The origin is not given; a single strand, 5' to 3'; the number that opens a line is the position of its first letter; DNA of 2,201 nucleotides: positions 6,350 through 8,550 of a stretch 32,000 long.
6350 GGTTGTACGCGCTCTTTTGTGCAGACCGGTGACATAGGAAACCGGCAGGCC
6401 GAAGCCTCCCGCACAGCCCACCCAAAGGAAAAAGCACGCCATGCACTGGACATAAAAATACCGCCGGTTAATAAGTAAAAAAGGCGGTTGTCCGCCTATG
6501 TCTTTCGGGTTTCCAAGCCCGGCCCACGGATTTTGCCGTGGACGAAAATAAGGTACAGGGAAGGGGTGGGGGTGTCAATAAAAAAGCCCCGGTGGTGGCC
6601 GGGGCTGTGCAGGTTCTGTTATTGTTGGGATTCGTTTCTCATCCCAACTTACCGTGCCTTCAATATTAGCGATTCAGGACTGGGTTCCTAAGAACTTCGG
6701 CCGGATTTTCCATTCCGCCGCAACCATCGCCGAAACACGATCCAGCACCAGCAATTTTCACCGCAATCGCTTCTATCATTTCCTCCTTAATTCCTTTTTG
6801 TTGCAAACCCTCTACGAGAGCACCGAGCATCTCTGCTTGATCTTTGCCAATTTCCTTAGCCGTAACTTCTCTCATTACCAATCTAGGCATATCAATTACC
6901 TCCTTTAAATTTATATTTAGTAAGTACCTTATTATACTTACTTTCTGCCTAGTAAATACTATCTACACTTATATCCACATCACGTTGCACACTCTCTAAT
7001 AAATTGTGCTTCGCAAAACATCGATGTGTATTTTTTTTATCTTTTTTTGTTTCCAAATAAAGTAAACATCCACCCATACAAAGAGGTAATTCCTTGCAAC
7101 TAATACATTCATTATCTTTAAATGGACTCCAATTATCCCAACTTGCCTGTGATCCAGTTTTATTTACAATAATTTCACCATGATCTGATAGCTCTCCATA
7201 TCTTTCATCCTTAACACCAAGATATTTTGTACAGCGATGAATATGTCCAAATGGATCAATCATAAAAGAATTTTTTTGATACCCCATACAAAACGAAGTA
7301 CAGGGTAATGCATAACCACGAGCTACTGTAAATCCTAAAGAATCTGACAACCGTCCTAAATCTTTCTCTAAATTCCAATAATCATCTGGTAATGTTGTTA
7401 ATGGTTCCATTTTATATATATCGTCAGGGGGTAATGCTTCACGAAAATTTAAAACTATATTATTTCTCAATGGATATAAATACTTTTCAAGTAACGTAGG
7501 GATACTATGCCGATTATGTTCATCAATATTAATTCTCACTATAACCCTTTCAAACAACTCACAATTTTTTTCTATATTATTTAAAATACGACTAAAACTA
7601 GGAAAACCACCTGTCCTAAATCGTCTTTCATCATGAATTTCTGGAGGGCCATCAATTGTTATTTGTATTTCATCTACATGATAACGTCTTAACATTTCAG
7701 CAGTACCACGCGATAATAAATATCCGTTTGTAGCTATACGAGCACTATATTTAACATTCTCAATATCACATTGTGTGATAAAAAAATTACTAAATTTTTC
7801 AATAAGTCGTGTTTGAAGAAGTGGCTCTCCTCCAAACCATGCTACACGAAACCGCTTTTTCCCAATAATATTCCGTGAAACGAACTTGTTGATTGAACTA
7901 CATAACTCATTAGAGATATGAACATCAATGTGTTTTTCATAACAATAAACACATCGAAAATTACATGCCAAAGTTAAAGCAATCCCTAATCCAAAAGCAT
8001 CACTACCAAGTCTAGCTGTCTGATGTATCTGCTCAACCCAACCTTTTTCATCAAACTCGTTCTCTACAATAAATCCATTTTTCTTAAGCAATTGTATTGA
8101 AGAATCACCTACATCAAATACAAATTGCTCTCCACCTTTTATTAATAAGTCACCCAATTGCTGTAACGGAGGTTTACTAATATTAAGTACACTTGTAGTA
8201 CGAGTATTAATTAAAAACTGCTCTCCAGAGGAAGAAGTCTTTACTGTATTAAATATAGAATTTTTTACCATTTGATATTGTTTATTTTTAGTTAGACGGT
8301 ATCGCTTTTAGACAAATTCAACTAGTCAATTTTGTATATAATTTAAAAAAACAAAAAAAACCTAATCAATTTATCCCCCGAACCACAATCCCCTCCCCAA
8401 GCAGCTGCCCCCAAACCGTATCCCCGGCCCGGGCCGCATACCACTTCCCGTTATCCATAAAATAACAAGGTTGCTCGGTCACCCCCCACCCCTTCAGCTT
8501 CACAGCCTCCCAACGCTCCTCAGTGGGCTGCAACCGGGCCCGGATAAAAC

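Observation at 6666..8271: Radical SAM/SPASM maturase-like gene followed by a 74-aa two-Cys peptide: candidate orphan RiPP pair with mismatched composition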

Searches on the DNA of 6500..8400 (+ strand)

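Call 67: search_dna_similar(query=window:6500-8400:+, collection=plasmids, mode=distant, max_rows=5)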
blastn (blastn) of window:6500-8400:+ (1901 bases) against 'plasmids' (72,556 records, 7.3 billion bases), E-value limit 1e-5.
No match.

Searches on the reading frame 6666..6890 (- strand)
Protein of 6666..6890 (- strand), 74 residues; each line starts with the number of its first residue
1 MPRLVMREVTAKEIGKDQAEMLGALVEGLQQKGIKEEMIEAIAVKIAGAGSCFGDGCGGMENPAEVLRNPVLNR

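Call 3: search_protein_families(library=ncbifam, proteins=[window:6666-6890:-], max_evalue=0.1)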
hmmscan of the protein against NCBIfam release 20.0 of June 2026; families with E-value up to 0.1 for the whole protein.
window:6666-6890:- (74 aa): 2 families
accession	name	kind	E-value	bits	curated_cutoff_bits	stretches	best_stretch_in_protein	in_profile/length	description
NF009213.0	PRK12562.1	subfamily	0.018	14.5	559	1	9-48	84-122/334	ornithine carbamoyltransferase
NF003286.0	PRK04284.1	subfamily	0.038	13.1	515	1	9-45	84-120/332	ornithine carbamoyltransferase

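Call 4: search_protein_families(library=pfam, proteins=[window:6666-6890:-], max_evalue=0.1)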
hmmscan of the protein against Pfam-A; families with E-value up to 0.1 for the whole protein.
window:6666-6890:- (74 aa): 1 family
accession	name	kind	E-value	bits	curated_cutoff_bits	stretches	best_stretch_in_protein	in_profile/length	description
PF11588.13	DUF3243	-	0.033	14.9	27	1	18-47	9-38/79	Protein of unknown function (DUF3243)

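Call 10: find_homologous_proteins(query=window:6666-6890:-, max_evalue=0.01)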
Query window:6666-6890:- (74 aa): 1 proteins with E <= 0.01 among 1 candidates.
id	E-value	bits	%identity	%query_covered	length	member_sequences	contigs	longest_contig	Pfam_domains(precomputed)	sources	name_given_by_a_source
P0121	5.1e-40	152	100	100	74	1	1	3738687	-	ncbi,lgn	ncbi:MAG: hypothetical protein ACL93V_09765 [Candidatus Electrothrix sp. YB6]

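Call 27: find_homologous_proteins(query=A3, max_evalue=0.01)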
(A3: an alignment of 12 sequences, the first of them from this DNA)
Query A3 (12 sequences) (74 aa, profile of the alignment): 12 proteins with E <= 0.01 among 579 candidates.
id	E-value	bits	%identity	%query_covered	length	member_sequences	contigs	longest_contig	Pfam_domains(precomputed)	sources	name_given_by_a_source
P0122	5.6e-28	114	40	86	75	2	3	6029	-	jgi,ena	-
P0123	6.6e-27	111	55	96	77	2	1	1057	-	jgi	-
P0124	1.3e-26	110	38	88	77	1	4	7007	-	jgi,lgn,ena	-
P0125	4.4e-26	108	55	96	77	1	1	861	-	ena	-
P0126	9.0e-26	107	61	96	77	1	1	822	-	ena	-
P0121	3.4e-25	105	100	100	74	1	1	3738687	-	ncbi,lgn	ncbi:MAG: hypothetical protein ACL93V_09765 [Candidatus Electrothrix sp. YB6]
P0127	1.0e-24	104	40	95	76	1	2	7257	-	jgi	jgi:hypothetical protein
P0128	1.1e-21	94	40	64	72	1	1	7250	-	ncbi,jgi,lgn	ncbi:MAG: hypothetical protein WC358_08090 [Ignavibacteria bacterium]|jgi:hypothetical protein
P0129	1.5e-20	90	40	96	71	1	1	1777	-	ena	-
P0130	1.9e-19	87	28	95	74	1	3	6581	-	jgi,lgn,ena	-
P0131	2.6e-19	86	35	73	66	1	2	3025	-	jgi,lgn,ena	-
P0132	2.4e-11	61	38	42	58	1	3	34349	-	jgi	jgi:hypothetical protein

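Call 28: search_protein_families(library=ncbifam, alignment_id=A3, max_evalue=1)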
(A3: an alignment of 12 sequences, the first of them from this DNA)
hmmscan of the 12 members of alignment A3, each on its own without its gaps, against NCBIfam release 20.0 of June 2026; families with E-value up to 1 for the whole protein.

A. member 1, seq(74 aa): 3 families
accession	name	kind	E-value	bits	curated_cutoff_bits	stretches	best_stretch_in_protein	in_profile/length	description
NF009213.0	PRK12562.1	subfamily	0.018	14.5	559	1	9-48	84-122/334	ornithine carbamoyltransferase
NF003286.0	PRK04284.1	subfamily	0.038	13.1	515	1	9-45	84-120/332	ornithine carbamoyltransferase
NF002470.0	PRK01713.1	equivalog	0.13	11.7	545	1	9-48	85-123/334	ornithine carbamoyltransferase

B. families by the number of members that match (of 12 scanned): 8 families
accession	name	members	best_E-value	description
NF046098.1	RSP_7527_fam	1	0.0032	RSP_7527 family protein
NF009213.0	PRK12562.1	1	0.018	ornithine carbamoyltransferase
NF003286.0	PRK04284.1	1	0.038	ornithine carbamoyltransferase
NF002170.0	PRK01005.1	1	0.04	V-type ATP synthase subunit E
NF040499.1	Bdr_N_group1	1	0.083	Bdr family repetitive protein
NF010733.0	PRK14135.1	1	0.11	recombination regulator RecX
NF007657.0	PRK10329.1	1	0.12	glutaredoxin-like protein NrdH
NF002470.0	PRK01713.1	1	0.13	ornithine carbamoyltransferase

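Call 30: find_encoding_contigs(protein=P0124, flank=5000, max_places=2)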
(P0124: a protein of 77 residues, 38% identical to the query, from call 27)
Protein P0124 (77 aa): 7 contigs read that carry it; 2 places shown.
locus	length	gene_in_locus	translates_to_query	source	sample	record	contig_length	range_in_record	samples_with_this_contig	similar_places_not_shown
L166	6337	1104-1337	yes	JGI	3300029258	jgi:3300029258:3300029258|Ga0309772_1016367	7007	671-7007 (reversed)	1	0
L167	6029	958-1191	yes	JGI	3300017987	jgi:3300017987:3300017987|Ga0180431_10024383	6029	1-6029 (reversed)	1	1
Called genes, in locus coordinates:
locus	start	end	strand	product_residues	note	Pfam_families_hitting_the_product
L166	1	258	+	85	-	?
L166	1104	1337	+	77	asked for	-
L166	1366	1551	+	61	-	-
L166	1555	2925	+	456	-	PF04055:Radical_SAM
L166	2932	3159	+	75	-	-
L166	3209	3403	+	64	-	-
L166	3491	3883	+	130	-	-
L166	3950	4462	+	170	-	-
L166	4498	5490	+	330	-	PF12797:Fer4_2 (faint), PF12837:Fer4_6 (faint), PF00037:Fer4, PF13237:Fer4_10 (weak), PF14697:Fer4_21, PF12838:Fer4_7 (weak), PF13187:Fer4_9 (weak), PF00037:Fer4 (weak)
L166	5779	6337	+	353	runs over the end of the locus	PF01926:MMR_HSR1, PF02421:FeoB_N (weak), PF02824:TGS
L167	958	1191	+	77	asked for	-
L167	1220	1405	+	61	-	-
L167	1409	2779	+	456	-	PF04055:Radical_SAM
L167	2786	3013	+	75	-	-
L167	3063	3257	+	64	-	-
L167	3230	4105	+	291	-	-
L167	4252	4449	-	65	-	-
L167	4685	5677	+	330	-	PF12797:Fer4_2 (faint), PF12837:Fer4_6 (faint), PF00037:Fer4, PF13237:Fer4_10 (weak), PF14697:Fer4_21, PF12838:Fer4_7 (weak), PF13187:Fer4_9 (weak), PF00037:Fer4 (weak)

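Call 31: find_encoding_contigs(protein=P0127, flank=5000, max_places=2)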
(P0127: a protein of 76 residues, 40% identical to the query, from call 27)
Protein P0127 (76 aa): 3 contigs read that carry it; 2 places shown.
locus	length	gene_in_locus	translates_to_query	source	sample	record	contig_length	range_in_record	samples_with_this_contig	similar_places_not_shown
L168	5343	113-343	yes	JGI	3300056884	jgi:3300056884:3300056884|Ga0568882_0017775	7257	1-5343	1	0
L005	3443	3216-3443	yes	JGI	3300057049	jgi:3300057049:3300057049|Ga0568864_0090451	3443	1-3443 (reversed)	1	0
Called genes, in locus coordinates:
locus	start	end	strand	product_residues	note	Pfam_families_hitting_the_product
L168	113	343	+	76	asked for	-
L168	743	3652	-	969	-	PF00515:TPR_1 (faint), PF07719:TPR_2 (faint), PF13424:TPR_12 (weak), PF17874:TPR_MalT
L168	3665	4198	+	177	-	-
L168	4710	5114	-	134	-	PF00271:Helicase_C (weak)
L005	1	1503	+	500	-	?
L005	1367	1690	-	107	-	-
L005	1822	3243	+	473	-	PF13353:Fer4_12, PF04055:Radical_SAM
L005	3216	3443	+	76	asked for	?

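Call 32: find_encoding_contigs(protein=P0132, flank=6000, max_places=2)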
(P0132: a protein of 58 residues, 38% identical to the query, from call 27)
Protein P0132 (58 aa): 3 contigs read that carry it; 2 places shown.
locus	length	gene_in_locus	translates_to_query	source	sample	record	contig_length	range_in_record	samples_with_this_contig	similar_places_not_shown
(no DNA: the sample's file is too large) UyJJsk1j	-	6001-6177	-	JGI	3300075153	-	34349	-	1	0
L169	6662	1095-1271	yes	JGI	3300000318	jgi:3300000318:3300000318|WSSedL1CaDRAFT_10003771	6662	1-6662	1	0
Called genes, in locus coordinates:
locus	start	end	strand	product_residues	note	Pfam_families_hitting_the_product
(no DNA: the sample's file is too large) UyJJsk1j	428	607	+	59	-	-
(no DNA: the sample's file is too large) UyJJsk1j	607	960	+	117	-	-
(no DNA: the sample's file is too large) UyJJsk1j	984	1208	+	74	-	-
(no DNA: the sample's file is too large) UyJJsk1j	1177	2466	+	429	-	-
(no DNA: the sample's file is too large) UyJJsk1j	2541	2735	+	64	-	PF24434:DUF7557 (weak)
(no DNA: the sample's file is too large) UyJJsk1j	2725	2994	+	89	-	PF05016:ParE_toxin (weak)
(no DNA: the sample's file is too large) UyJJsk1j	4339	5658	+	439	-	PF13353:Fer4_12 (weak), PF04055:Radical_SAM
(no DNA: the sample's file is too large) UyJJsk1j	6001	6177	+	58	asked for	-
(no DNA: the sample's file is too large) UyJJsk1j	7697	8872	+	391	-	-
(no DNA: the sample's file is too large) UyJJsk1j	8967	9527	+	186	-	-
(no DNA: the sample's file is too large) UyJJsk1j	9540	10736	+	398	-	-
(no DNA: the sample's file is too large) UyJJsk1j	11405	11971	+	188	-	-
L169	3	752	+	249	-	?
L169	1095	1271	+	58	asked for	-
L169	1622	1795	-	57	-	-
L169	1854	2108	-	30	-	-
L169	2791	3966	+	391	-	-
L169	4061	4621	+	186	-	-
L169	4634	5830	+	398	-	-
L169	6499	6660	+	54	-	?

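Call 50: search_protein_families(library=pfam, alignment_id=A3, max_evalue=1)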
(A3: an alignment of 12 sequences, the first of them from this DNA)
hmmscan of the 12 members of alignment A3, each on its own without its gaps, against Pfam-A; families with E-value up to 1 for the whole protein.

A. member 1, seq(74 aa): 2 families
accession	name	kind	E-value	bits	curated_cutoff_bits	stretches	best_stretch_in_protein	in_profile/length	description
PF11588.13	DUF3243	-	0.033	14.9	27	1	18-47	9-38/79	Protein of unknown function (DUF3243)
PF02631.22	RecX_HTH2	-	0.24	12.1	26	1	28-41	27-40/42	RecX, second three-helix domain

B. families by the number of members that match (of 12 scanned): 13 families
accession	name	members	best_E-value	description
PF14748.11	P5CR_dimer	2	0.032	Pyrroline-5-carboxylate reductase dimerisation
PF02631.22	RecX_HTH2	2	0.17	RecX, second three-helix domain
PF02037.33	SAP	1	0.015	SAP domain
PF10809.13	DUF2732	1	0.032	Protein of unknown function (DUF2732)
PF11588.13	DUF3243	1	0.033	Protein of unknown function (DUF3243)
PF05305.19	DUF732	1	0.046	Protein of unknown function (DUF732)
PF05612.17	Leg1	1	0.099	Leg1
PF04447.17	dATP-dGTP_PPHyd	1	0.11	dATP/dGTP pyrophosphohydrolase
PF13030.11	DUF3891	1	0.11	Protein of unknown function (DUF3891)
PF17240.7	DUF5313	1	0.14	Family of unknown function (DUF5313)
PF11423.14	Repressor_Mnt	1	0.19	Regulatory protein Mnt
PF18953.6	SAP_new25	1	0.22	SAP domain-containing new25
PF21982.2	RecX_HTH1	1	0.22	RecX, first three-helix domain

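Call 57: search_protein_representatives(alignment_id=A4)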
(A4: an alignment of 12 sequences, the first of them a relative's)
Query: 12 sequences, 74 profile positions. Proteins with E-value up to 0.001 (for the whole library): 31; up to 1e-10: 16; up to 1e-30: 0. The best 31 are listed.
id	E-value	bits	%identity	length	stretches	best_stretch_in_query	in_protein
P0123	1.4e-30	121.0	-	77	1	1-72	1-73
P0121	1.5e-25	104.9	-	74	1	1-71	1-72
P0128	2.5e-22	94.6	-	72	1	1-73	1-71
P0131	3.1e-22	94.3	-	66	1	1-62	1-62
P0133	1.0e-20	89.4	-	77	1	1-69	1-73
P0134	3.2e-19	84.6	-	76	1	1-70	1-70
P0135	1.7e-18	82.3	-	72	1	1-70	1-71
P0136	1.6e-16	75.9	-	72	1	1-61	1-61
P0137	1.7e-16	75.8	-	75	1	1-70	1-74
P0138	7.6e-15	70.6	-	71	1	1-68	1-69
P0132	1.2e-14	70.0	-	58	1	11-66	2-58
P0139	7.9e-14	67.3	-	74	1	1-67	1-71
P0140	1.0e-13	66.9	-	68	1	1-66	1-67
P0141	3.7e-13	65.2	-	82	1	10-65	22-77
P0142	5.2e-13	64.7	-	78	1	1-62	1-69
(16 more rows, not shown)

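Call 69: predict_structure(alignment_id=A4)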
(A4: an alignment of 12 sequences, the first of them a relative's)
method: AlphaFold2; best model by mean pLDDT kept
length: 74 residues; sequences in the alignment: 12
mean_pLDDT: 71.1   pTM: 0.48
mean pLDDT of the five models: 71.1, 71.0, 69.3, 68.9, 64.9
residues with pLDDT >= 90: 12; 70-90: 30; 50-70: 23; < 50: 9
segments of 3 or more residues with pLDDT < 50: 67-69
pLDDT, mean of each block of 10 residues (from residue 1): 65 82 91 90 77 52 51 47
secondary structure, 60 per line:
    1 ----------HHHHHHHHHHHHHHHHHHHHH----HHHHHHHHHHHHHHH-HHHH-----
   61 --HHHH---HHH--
elements in order: H11-31 H36-50 H52-55 H63-66

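Call 74: find_encoding_contigs(protein=P0126, flank=3000, max_places=3)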
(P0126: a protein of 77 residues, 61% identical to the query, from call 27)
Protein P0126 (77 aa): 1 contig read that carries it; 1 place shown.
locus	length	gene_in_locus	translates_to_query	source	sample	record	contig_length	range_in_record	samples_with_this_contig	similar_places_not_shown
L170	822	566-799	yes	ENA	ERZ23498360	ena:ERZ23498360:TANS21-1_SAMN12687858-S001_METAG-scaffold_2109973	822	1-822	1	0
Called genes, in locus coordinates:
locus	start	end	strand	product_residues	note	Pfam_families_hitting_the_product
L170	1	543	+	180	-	?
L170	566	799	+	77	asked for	-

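Call 75: find_encoding_contigs(protein=P0123, flank=3000, max_places=3)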
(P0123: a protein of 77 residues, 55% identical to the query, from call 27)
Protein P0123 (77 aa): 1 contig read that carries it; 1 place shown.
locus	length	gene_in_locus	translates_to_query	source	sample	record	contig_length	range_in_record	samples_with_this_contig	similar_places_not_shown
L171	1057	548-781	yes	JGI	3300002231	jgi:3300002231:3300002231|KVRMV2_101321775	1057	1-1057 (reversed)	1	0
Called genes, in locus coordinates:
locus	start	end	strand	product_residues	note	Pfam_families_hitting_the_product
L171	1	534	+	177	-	?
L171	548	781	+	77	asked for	-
